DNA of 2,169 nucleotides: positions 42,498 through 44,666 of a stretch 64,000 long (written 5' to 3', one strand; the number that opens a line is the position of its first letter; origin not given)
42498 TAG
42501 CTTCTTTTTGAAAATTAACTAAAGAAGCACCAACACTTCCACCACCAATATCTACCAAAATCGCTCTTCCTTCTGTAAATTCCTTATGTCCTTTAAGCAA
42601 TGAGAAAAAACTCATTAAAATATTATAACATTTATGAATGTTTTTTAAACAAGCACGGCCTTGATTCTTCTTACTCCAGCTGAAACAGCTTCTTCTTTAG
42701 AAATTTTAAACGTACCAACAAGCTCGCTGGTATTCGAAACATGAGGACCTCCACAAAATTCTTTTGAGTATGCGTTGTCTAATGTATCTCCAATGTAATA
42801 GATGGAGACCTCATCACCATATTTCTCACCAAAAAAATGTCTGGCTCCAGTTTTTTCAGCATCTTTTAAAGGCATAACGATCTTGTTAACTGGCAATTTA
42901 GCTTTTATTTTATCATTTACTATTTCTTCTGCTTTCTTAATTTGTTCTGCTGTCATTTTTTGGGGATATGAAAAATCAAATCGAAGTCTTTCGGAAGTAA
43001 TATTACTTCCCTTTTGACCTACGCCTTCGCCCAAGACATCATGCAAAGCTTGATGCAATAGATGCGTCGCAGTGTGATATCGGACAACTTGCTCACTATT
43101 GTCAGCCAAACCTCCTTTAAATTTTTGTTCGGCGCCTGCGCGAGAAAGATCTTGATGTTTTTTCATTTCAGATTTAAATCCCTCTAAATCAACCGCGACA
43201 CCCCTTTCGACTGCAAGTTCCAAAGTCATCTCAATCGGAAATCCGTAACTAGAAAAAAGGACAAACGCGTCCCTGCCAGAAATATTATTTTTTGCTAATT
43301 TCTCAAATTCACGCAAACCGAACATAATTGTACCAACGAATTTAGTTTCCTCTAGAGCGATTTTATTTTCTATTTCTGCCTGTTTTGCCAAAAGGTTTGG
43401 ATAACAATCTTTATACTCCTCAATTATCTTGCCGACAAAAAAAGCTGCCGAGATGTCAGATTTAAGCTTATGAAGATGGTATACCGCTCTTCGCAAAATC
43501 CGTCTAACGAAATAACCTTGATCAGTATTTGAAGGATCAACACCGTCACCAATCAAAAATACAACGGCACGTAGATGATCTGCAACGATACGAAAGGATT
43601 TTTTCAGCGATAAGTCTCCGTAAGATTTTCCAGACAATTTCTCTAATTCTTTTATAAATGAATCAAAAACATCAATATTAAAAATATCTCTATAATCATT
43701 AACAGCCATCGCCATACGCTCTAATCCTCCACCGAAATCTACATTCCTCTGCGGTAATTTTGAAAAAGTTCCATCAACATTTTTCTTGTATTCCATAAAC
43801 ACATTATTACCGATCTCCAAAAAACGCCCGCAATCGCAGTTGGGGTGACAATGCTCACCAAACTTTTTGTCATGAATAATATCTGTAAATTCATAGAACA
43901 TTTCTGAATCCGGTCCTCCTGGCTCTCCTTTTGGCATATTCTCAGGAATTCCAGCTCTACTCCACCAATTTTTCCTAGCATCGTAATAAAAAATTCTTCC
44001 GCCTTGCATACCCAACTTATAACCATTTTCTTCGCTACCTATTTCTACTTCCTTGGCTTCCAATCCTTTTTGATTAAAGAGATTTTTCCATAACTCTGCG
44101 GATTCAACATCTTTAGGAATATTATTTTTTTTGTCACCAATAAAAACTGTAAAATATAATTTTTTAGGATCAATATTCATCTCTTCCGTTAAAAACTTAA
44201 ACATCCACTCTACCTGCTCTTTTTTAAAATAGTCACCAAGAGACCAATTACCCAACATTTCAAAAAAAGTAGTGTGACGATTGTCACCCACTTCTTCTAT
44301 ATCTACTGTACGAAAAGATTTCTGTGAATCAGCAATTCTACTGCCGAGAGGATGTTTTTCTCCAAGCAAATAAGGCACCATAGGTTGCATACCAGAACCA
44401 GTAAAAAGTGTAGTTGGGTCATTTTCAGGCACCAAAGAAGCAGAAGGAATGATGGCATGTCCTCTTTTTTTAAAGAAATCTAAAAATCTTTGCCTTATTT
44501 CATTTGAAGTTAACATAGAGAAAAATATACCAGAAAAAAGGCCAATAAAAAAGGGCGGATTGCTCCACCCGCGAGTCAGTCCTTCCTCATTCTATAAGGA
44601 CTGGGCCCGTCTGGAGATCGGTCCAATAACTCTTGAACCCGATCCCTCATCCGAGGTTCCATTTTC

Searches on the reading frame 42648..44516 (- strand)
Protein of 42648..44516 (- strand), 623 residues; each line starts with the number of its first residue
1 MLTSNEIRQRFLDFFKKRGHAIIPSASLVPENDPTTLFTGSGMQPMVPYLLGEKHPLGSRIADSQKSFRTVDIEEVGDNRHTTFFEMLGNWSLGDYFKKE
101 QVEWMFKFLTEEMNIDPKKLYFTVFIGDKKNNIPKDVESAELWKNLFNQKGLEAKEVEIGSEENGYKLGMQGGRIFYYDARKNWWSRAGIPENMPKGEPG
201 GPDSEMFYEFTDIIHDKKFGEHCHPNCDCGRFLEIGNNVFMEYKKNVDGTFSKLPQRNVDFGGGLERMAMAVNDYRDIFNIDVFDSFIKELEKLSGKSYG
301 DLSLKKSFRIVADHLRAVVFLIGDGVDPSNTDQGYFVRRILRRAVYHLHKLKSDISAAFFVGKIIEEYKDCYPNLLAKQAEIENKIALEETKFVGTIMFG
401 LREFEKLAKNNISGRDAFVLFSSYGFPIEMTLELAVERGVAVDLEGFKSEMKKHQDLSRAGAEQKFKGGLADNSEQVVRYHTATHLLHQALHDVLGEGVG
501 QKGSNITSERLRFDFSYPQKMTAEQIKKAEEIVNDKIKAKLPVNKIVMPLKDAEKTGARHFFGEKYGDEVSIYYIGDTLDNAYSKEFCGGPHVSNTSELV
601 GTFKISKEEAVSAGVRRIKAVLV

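Call 85: search_protein_families(library=ncbifam, proteins=[window:42648-44516:-], max_evalue=0.00001)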
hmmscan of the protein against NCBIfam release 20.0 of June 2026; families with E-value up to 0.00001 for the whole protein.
window:42648-44516:- (623 aa): 4 families
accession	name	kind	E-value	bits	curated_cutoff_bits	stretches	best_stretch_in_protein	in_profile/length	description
NF002436.0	PRK01584.1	equivalog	3.9e-208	692.7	529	2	167-622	144-592/595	alanine--tRNA ligase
TIGR00344.1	alaS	equivalog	4.3e-161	538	457.05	2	6-464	1-432/847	alanine--tRNA ligase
TIGR03683.1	A-tRNA_syn_arch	equivalog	5.3e-64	216.9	744.7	3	475-619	591-731/902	alanine--tRNA ligase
NF040865.1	a_tRNA_ed_AlaXM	equivalog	1.3e-17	64.4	300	1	474-622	91-233/234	alanyl-tRNA editing protein AlaXM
